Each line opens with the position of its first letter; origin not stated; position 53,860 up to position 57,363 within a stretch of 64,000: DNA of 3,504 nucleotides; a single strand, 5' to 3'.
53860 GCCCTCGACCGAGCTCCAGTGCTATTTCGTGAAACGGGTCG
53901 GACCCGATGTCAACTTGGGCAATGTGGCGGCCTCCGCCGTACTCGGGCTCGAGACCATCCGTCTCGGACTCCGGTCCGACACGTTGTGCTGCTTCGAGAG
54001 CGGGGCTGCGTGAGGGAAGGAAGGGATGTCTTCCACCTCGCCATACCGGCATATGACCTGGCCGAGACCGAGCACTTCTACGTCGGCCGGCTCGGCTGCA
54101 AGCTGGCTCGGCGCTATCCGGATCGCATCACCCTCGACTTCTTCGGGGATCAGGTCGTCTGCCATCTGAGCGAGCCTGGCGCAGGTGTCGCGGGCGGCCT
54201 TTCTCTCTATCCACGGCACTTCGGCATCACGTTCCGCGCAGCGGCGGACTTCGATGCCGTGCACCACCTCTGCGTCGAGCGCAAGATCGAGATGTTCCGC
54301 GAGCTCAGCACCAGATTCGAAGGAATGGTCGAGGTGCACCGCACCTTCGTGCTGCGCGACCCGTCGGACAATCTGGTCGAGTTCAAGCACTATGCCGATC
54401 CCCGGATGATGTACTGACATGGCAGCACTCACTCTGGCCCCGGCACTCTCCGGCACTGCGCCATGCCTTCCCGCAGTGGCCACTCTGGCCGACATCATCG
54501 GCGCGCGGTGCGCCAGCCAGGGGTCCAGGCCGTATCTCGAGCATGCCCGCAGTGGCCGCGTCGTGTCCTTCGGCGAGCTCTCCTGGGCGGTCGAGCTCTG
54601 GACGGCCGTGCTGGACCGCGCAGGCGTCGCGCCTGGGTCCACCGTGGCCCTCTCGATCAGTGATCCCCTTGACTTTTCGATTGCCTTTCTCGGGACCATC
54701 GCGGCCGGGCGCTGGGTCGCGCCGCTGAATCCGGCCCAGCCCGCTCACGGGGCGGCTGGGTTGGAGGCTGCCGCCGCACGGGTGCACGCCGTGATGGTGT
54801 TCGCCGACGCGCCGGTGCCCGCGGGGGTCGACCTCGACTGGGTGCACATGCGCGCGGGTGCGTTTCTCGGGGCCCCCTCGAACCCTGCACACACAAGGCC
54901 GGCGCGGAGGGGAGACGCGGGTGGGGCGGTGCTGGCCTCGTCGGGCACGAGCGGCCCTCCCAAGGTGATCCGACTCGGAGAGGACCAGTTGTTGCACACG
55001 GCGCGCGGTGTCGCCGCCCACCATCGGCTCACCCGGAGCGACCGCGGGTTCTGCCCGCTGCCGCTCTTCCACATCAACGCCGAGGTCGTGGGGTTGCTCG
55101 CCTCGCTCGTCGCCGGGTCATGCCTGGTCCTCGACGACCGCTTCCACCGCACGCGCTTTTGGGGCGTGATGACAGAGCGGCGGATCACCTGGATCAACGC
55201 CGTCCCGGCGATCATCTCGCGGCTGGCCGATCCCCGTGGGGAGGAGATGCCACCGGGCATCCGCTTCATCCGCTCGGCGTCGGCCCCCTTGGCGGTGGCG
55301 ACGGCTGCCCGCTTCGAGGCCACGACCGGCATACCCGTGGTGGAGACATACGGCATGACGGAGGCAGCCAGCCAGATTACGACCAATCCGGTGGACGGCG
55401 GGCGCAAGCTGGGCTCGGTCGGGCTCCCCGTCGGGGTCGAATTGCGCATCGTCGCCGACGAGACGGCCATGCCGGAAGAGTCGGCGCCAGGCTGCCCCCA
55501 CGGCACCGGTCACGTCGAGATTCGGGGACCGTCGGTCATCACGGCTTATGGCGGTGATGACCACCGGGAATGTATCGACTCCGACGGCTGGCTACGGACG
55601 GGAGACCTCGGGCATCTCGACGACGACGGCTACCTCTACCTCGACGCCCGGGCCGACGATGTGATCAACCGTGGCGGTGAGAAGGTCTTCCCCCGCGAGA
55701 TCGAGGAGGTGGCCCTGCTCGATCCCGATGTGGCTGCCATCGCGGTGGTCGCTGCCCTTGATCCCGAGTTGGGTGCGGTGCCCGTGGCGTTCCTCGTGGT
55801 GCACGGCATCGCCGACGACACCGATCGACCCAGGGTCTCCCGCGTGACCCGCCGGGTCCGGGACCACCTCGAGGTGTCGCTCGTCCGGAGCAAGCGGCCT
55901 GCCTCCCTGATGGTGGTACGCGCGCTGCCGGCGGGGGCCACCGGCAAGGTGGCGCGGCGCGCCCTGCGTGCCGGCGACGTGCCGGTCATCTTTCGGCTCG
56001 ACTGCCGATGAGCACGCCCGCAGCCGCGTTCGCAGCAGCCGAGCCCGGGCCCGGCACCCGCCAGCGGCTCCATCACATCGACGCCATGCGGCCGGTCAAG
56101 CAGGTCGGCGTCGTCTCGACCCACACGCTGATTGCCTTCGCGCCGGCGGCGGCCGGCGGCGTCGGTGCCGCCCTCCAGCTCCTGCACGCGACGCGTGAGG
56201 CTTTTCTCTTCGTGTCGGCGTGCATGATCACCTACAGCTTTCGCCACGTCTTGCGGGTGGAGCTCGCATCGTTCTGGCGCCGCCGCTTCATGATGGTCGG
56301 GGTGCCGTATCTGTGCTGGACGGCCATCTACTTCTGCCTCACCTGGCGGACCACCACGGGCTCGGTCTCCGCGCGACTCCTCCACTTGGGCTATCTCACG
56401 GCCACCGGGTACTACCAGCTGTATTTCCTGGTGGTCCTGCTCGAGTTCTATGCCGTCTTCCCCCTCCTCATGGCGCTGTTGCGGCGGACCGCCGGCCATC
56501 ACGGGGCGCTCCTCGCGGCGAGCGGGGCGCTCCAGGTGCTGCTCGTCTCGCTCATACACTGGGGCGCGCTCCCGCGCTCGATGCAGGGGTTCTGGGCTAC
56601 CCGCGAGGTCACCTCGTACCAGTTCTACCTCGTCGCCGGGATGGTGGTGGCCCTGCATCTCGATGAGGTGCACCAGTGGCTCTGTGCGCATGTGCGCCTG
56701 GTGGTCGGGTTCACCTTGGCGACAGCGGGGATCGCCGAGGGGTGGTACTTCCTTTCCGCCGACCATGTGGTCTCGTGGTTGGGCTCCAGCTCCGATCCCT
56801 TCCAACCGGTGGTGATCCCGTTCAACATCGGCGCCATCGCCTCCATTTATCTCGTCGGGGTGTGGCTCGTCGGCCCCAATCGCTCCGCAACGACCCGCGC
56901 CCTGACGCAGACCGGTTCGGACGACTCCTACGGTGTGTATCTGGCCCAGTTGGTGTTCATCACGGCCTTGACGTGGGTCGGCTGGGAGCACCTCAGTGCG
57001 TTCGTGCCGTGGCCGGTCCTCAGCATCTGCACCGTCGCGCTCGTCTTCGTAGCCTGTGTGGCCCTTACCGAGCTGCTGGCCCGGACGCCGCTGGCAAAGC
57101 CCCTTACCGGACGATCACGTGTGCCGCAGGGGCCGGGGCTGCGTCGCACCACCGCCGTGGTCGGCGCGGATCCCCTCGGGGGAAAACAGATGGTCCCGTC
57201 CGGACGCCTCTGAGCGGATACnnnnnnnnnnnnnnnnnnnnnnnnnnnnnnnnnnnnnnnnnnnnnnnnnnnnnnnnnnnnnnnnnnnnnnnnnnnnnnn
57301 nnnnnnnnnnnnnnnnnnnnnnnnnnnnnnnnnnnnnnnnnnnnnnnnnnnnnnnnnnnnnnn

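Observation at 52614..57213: Tightly coupled 5-gene operon: histidine phosphatase - ComA (phosphosulfolactate synthase) - VOC - AMP-ligase - AT3 acyltransferase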

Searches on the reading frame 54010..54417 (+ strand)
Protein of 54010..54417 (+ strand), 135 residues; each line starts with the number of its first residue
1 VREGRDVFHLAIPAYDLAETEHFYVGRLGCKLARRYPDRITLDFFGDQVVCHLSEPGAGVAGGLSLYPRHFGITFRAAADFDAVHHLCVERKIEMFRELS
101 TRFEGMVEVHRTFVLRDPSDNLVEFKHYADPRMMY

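Call 5: search_protein_families(library=ncbifam, proteins=[window:54010-54417:+], max_evalue=0.001)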
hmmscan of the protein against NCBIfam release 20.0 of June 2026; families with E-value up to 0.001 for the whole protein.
window:54010-54417:+ (135 aa): 0 families

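Call 12: search_solved_structures(query=window:54010-54417:+, max_evalue=1, show_alignments=3)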
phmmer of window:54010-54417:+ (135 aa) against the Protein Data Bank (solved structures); distinct sequences matched with E-value up to 1: 6.
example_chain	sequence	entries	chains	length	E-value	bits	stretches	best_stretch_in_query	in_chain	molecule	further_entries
3rri_A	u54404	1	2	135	2.7e-50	173.3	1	1-135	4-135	Glyoxalase/bleomycin resistance protein/dioxygenase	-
3ey7_A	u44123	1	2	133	0.044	17.1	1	8-129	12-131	Biphenyl-2,3-diol 1,2-dioxygenase III-related protein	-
3ey8_A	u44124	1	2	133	0.058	16.7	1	8-129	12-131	Biphenyl-2,3-diol 1,2-dioxygenase III-related protein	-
2p14_A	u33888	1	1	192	0.36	14.2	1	12-108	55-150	Heterodimeric restriction endonuclease R.BspD6I small subunit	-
4fmw_A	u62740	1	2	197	0.42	14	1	38-85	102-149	RNA (guanine-9-)-methyltransferase domain-containing protein 2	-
4rt5_A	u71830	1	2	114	0.97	12.8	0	6-37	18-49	Glyoxalase/bleomycin resistance protein/dioxygenase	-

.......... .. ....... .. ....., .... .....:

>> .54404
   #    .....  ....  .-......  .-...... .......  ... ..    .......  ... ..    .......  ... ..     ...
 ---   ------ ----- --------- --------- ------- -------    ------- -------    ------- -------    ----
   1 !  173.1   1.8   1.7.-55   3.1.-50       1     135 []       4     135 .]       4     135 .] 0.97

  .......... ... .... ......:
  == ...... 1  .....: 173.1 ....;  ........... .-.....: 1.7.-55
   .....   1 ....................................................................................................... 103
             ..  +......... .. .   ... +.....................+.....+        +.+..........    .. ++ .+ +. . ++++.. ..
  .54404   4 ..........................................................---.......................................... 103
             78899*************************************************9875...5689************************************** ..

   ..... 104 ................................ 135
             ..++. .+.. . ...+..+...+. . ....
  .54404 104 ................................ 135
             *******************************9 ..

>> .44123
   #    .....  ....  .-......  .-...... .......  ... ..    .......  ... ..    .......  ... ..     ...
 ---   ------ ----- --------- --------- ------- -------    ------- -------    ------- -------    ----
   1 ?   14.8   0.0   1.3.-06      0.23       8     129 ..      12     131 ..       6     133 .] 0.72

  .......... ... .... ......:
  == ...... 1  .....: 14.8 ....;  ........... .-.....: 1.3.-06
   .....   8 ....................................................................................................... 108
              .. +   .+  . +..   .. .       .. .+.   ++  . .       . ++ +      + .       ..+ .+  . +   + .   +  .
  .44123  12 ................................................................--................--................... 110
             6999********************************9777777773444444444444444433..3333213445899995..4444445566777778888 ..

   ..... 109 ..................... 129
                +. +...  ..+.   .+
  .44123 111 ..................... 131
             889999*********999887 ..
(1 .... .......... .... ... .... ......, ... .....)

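Call 14: find_homologous_proteins(query=window:54010-54417:+)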
Query window:54010-54417:+ (135 aa): 2447 proteins with E <= 0.001 among 2460 candidates; the best 120 are listed.
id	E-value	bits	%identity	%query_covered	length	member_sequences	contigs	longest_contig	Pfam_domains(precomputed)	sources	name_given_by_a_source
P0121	1.5e-87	309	100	100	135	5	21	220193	PF00903.32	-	-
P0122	4.9e-71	255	83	100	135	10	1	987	PF00903.32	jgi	jgi:uncharacterized protein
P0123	3.8e-70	252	81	100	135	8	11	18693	PF00903.32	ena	-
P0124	6.5e-70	251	81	100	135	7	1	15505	PF00903.32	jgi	jgi:uncharacterized protein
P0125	8.5e-70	251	81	100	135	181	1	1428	PF00903.32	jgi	jgi:extradiol dioxygenase family protein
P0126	2.6e-69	250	80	100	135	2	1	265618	PF00903.32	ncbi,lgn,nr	ncbi:MAG TPA: VOC family protein [Acidimicrobiales bacterium]|nr:VOC family protein [Acidimicrobiale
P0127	1.2e-68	247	80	100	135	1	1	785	PF00903.32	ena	-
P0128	1.3e-68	247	79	100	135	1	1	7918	PF00903.32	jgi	jgi:uncharacterized protein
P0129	3.1e-68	246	79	100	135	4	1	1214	PF00903.32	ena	-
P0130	4.7e-68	245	79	100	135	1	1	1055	PF00903.32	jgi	jgi:extradiol dioxygenase family protein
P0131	4.9e-68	245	80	100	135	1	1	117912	PF00903.32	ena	-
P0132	8.0e-68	245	77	100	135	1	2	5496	PF00903.32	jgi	jgi:extradiol dioxygenase family protein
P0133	2.5e-67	243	77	100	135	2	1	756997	PF00903.32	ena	-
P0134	4.2e-67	242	79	100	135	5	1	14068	PF00903.32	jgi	jgi:uncharacterized protein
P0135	4.2e-67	242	79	100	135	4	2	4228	PF00903.32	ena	-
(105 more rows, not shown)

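Call 47: search_protein_representatives(protein=window:54010-54417:+)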
Query: 135 residues. Proteins with E-value up to 0.001 (for the whole library): 647; up to 1e-10: 139; up to 1e-30: 8. The best 150 are listed.
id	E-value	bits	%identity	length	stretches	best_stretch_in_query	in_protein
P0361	4.4e-55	201.8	68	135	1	1-135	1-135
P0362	2.6e-50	186.3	67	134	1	1-135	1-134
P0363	7.0e-40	152.6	71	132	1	27-130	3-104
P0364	7.9e-38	145.9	33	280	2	7-126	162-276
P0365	5.6e-36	139.9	52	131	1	7-135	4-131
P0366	7.1e-34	133.1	63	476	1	1-106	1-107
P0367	1.1e-31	126.0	67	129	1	42-135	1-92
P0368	2.1e-31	125.1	58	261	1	1-102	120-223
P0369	1.6e-28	115.7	48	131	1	7-133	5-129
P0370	2.5e-27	111.9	68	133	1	1-87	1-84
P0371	5.0e-27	110.9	54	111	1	1-112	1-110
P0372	6.9e-26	107.2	68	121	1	2-81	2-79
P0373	5.6e-25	104.3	44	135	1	4-134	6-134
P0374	1.1e-24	103.3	65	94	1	1-82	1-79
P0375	2.4e-24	102.2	70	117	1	1-79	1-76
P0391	1.1e-20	90.4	63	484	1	6-85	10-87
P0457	2.3e-13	66.7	43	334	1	7-130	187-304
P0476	4.6e-12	62.5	38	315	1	5-129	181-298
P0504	2.5e-10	56.8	40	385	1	20-121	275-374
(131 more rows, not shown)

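Call 50: search_protein_families(library=pfam, proteins=[P0366, P0391, P0364, P0368, P0457, P0476, P0504], max_evalue=0.001)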
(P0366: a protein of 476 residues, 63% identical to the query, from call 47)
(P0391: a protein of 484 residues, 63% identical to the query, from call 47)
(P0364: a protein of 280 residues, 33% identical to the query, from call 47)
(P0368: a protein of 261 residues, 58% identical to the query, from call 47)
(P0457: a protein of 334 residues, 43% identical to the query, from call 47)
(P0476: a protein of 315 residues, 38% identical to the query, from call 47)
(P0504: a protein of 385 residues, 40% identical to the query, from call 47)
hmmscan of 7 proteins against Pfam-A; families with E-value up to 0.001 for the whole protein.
P0366 (476 aa): 3 families
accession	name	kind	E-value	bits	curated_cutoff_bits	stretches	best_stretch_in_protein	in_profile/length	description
PF00501.34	AMP-binding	-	6.8e-09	35.4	29.9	1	332-463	167-307/384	AMP-binding enzyme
PF00903.31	Glyoxalase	-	2.1e-07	31.8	20.6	1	9-110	4-109/121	Glyoxalase/Bleomycin resistance protein/Dioxygenase superfamily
PF22677.2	Ble-like_N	-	7.5e-05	22.8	24.5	1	9-34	4-29/41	Bleomycin resistance protein-like N-terminal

P0391 (484 aa): 7 families
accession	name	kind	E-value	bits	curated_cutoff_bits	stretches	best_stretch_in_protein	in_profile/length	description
PF15632.11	ATPgrasp_Ter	-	4.5e-14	52.8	29.1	1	334-459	2-117/131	ATP-grasp in the biosynthetic pathway with Ter operon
PF00903.31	Glyoxalase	-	7.6e-09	36.4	20.6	1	11-96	2-94/121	Glyoxalase/Bleomycin resistance protein/Dioxygenase superfamily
PF02655.19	ATP-grasp_3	-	3e-07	31.1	23.2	1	256-431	2-160/160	ATP-grasp domain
PF02786.22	CPSase_L_D2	-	4e-06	26.9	19.8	1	274-450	20-203/211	Carbamoyl-phosphate synthase L chain, ATP binding domain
PF08443.16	RimK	-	5.3e-05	23.4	21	1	255-366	1-106/188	RimK-like ATP-grasp domain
PF02222.28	ATP-grasp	-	0.00011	22.3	27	1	268-345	6-78/179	ATP-grasp domain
PF13535.11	ATP-grasp_4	-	0.00062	19.9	27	0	293-322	3-32/160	ATP-grasp domain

P0364 (280 aa): 2 families
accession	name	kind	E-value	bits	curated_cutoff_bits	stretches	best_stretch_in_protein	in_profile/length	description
PF00903.31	Glyoxalase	-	2e-13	51.2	20.6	1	20-134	4-121/121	Glyoxalase/Bleomycin resistance protein/Dioxygenase superfamily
PF22658.2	YycE-like_N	-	3e-05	24.2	27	0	19-42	1-24/52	YycE-like N-terminal domain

P0368 (261 aa): 2 families
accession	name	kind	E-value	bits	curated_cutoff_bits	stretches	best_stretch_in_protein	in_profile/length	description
PF02679.21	ComA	-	5.6e-23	82.1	25.2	1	6-90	147-231/243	(2R)-phospho-3-sulfolactate synthase (ComA)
PF00903.31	Glyoxalase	-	4.2e-08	34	20.6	1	128-227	4-106/121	Glyoxalase/Bleomycin resistance protein/Dioxygenase superfamily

P0457 (334 aa): 1 family
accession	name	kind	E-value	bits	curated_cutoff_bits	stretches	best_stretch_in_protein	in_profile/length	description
PF04073.20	tRNA_edit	-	7.8e-12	45.8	25.5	1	42-159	15-121/123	Aminoacyl-tRNA editing domain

P0476 (315 aa): 1 family
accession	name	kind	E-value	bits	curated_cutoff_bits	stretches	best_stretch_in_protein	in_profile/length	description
PF04073.20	tRNA_edit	-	4.7e-10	40.1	25.5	1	48-158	21-120/123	Aminoacyl-tRNA editing domain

P0504 (385 aa): 1 family
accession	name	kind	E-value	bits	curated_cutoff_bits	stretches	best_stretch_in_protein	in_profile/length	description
PF02679.21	ComA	-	6.9e-25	88.3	25.2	2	119-233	115-230/243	(2R)-phospho-3-sulfolactate synthase (ComA)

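Call 60: search_dna_similar(query=window:54010-54417:+, collection=plasmids, mode=protein, max_rows=20, max_evalue=1e-8)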
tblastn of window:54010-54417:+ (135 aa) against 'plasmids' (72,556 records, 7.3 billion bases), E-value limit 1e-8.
Records with a match: 99; places in all: 101; records where one place covers at least 80% of the query: 99.
Best place of each record, by identity: <60% 99.
By first word of the organism name: Ralstonia 35; Agrobacterium 20; Azospirillum 11; Cupriavidus 4; Rhizobium 4; Comamonas 3; Caballeronia 3; Variovorax 2; Skermanella 2; Thioclava 2; and 11 more.
By predicted mobility (MOB-suite, as given by PLSDB): non-mobilizable 66; conjugative 17; mobilizable 16.
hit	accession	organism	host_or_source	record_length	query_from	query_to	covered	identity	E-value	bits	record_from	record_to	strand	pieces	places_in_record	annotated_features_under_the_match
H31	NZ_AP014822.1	Geminocystis sp. NIES-3709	-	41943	7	135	96%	38.8%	3e-24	103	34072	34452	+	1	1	VOC family protein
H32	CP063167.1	Variovorax paradoxus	-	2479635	8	135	95%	37.6%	1e-16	82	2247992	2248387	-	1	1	VOC family protein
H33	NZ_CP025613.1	Niveispirillum cyanobacteriorum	sing cell,cyanobacterial aggregates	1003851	8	135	95%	36.8%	1e-14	76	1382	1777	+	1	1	none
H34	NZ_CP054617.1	Azospirillum oryzae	cell culture,soil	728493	8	135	95%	36.3%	7e-15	77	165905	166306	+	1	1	VOC family protein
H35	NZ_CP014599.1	Salipiger sp. CCB-MM3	mangrove soil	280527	2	130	96%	35.3%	4e-11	66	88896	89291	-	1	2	VOC family protein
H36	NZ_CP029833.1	Azospirillum ramasamyi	single cell,Cow dung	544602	8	135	95%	35.6%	9e-15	76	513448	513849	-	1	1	VOC family protein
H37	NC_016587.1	Azospirillum lipoferum 4B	-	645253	8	135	95%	35.6%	2e-14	76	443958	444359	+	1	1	VOC family protein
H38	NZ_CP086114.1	Skermanella rosea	single cell,hydrocarbon-contaminated ...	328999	8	130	91%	36.9%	5e-12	69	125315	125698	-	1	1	VOC family protein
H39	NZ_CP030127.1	Indioceanicola profundi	sediment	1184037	3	135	99%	34.0%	6e-13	71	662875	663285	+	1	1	none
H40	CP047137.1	Ralstonia solanacearum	Potato,Single cell,tuber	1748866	8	130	91%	36.7%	3e-15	78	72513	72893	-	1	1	glyoxalase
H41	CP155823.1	Thioclava sp. 'Guangxiensis'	Bruguiera gymnorhiza,pure ...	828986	5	130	93%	35.4%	2e-11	67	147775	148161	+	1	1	VOC family protein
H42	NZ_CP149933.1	Thioclava sp. GXIMD2076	pure culture,conch meat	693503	5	130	93%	35.4%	2e-11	67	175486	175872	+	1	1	VOC family protein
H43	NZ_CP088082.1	Ideonella dechloratans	Cell culture,Activated sludge, ...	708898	8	130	91%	35.9%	8e-14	74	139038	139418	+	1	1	VOC family protein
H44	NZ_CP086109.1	Skermanella mucosa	single cell,crude oil contaminated ...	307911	8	130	91%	35.6%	1e-10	64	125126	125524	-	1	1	VOC family protein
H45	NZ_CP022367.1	Azospirillum sp. TSH58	single cell,paddy soils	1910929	7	135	96%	33.8%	8e-12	68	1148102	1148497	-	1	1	record has no annotation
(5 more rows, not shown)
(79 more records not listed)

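Call 78: list_cluster_members(proteins=[P0361, P0362, P0365, P0369, P0373])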
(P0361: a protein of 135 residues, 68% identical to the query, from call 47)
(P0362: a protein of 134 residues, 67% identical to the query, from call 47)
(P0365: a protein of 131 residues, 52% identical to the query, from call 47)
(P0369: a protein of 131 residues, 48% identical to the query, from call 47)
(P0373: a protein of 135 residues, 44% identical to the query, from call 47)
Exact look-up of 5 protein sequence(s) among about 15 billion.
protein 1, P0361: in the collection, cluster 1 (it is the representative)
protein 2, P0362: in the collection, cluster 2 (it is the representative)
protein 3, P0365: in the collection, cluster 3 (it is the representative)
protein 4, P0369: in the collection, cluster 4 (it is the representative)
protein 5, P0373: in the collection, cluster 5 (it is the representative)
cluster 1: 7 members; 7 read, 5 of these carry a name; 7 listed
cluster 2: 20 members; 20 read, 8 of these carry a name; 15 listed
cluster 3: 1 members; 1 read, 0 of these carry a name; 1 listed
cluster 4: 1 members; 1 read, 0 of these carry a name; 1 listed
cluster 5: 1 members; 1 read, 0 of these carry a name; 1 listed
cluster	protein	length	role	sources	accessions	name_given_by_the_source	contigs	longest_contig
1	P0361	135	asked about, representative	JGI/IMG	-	extradiol dioxygenase family protein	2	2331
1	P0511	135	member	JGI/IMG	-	extradiol dioxygenase family protein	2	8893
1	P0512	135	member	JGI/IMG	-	extradiol dioxygenase family protein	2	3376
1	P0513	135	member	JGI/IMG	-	extradiol dioxygenase family protein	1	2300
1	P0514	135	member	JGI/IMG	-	uncharacterized protein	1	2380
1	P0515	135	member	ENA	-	-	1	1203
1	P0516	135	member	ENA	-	-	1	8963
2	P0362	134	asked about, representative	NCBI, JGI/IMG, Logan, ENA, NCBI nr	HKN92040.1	MAG TPA: VOC family protein [Acidimicrobiia bacterium] | VOC family protein [Acidimicrobiia bacterium]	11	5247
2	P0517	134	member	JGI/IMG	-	extradiol dioxygenase family protein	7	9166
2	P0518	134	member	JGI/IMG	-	uncharacterized protein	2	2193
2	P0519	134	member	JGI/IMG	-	uncharacterized protein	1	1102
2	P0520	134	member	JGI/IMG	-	uncharacterized protein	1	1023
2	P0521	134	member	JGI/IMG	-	extradiol dioxygenase family protein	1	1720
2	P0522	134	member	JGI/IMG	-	extradiol dioxygenase family protein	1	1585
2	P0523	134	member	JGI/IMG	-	extradiol dioxygenase family protein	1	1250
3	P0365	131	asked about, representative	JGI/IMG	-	-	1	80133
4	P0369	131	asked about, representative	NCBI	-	-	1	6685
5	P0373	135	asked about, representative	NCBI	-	-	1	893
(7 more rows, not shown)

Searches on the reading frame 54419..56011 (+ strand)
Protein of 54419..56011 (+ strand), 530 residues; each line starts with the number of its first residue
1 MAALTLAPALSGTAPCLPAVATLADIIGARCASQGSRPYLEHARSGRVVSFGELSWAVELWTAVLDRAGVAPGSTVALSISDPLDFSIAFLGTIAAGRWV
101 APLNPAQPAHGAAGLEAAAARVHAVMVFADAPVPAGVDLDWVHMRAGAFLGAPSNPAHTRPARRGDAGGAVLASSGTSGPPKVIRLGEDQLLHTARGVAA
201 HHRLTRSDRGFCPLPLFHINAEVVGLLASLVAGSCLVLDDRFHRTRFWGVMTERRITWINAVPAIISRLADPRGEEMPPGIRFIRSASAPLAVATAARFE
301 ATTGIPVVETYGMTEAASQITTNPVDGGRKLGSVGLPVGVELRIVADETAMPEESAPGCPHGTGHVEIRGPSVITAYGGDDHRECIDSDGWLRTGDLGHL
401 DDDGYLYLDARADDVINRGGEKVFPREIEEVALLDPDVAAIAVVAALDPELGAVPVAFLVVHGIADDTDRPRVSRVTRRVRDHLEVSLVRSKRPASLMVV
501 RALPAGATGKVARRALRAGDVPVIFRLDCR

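Call 3: search_protein_families(library=pfam, proteins=[window:54419-56011:+], max_evalue=0.01)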
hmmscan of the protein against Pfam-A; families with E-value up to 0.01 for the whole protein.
window:54419-56011:+ (530 aa): 2 families
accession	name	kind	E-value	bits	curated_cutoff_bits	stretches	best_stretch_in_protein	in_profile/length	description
PF00501.34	AMP-binding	-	4.3e-44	151.3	29.9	1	31-377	5-383/384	AMP-binding enzyme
PF13193.12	AMP-binding_C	-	7.3e-09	36.9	24.5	1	427-510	1-76/76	AMP-binding enzyme C-terminal domain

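Call 5: search_protein_families(library=ncbifam, proteins=[window:54419-56011:+], max_evalue=0.001)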
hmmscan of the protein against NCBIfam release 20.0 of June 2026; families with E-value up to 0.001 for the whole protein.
window:54419-56011:+ (530 aa): 102 families (the best 25 are shown)
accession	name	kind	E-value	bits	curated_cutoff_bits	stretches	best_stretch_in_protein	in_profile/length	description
NF004511.1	PRK05852.1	equivalog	1.2e-73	248.5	650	1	23-517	1-501/505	FadD7 family fatty acid--CoA ligase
NF004837.0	PRK06187.1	subfamily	2e-69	234.2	476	1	171-518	175-520/531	long-chain-fatty-acid--CoA ligase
NF005714.0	PRK07529.1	subfamily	3.6e-69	233.7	632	1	163-521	215-577/640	acyl-CoA synthetase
NF005702.0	PRK07514.1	subfamily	1.2e-59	202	558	1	23-518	5-498/506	malonyl-CoA synthase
TIGR01923.1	menE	equivalog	1.7e-59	201.9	330.15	1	51-516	2-442/442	o-succinylbenzoate--CoA ligase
NF002966.0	PRK03640.1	equivalog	4.9e-58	196.9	556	1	156-518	131-478/483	o-succinylbenzoate--CoA ligase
NF005858.0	PRK07787.1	subfamily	4.7e-54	183.6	575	1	62-517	37-469/471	acyl-CoA synthetase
NF004114.0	PRK05605.1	equivalog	7.5e-52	176.4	766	1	140-518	197-567/575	long-chain-fatty-acid--CoA ligase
NF006572.0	PRK09088.1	equivalog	1.4e-48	165.8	696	1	45-518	25-485/491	acyl-CoA synthetase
NF006181.0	PRK08314.1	subfamily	2.4e-48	164.7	705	1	174-517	212-551/563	long-chain-fatty-acid--CoA ligase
NF004808.0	PRK06155.1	equivalog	4.2e-45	154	722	1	17-519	17-521/542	ATP-dependent acyl-CoA ligase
NF005801.1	PRK07656.1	equivalog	6.7e-45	153.6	657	1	48-517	26-500/500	FadD3 family acyl-CoA ligase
TIGR03205.1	pimA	equivalog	1.5e-44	152.4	705.6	2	161-517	187-541/541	dicarboxylate--CoA ligase PimA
NF005307.0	PRK06839.1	equivalog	1.8e-43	149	748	1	172-516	155-489/496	o-succinylbenzoate--CoA ligase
NF009071.0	PRK12406.1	subfamily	1.8e-42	145.5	701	1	167-517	154-499/510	acyl-CoA synthetase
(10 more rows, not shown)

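Call 34: search_solved_structures(query=window:54419-56011:+, max_evalue=1e-30)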
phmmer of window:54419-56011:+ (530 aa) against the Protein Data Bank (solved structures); distinct sequences matched with E-value up to 1e-30: 16.
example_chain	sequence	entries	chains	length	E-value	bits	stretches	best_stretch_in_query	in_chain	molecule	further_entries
5ie0_A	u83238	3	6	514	1.1e-59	205.6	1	64-515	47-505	Oxalate--CoA ligase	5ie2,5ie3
6qjz_A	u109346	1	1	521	2.7e-57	197.8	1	171-516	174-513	oxalyl CoA-synthetase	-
8aff_A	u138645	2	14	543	5.2e-50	173.7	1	163-516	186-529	Oxalate--CoA ligase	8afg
5x8f_A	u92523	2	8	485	8.7e-45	156.5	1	165-517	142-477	2-succinylbenzoate--CoA ligase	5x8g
5buq_A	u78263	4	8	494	2.3e-44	155.1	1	165-517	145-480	2-succinylbenzoate--CoA ligase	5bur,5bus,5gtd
3r44_A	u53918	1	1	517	3.1e-43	151.3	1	39-518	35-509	fatty acyl CoA synthetase FADD13 (FATTY-ACYL-CoA SYNTHETASE)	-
8atd_C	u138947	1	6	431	2.3e-38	135.3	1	163-412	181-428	Oxalate--CoA ligase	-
4gxq_A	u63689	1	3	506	1.3e-36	129.5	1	45-517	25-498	Malonyl CoA synthetase, Benzoate-CoA ligase Chimeric protein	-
4fuq_A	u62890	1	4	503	3e-36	128.3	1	45-518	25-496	Malonyl CoA synthetase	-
4gxr_A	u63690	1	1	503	3.2e-36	128.2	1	45-517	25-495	Malonyl CoA synthetase, Benzoate-CoA ligase Chimeric protein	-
3nyq_A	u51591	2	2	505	2.7e-35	125.1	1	49-517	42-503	Malonyl-CoA Ligase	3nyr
4fut_A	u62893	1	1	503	3.1e-35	124.9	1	45-517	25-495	Malonyl CoA synthetase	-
3a9u_A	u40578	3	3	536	8.7e-34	120.2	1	30-517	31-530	4-coumarate--CoA ligase | 4-coumarate:CoA ligase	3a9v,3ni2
5bsw_A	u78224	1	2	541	5.1e-32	114.3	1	35-518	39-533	4-coumarate--CoA ligase 2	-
5bsm_A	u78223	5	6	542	5.5e-32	114.2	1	35-518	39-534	4-coumarate--CoA ligase 2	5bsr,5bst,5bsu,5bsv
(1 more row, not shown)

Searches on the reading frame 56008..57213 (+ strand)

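Call 3: search_protein_families(library=pfam, proteins=[window:56008-57213:+], max_evalue=0.01)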
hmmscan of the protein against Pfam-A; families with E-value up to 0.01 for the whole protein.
window:56008-57213:+ (401 aa): 1 family
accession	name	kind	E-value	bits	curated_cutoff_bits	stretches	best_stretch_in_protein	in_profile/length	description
PF01757.29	Acyl_transf_3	-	1.4e-23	83.9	31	1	24-353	4-324/326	Acyltransferase domain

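Call 5: search_protein_families(library=ncbifam, proteins=[window:56008-57213:+], max_evalue=0.001)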
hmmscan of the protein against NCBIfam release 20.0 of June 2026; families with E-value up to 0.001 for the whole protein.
window:56008-57213:+ (401 aa): 0 families
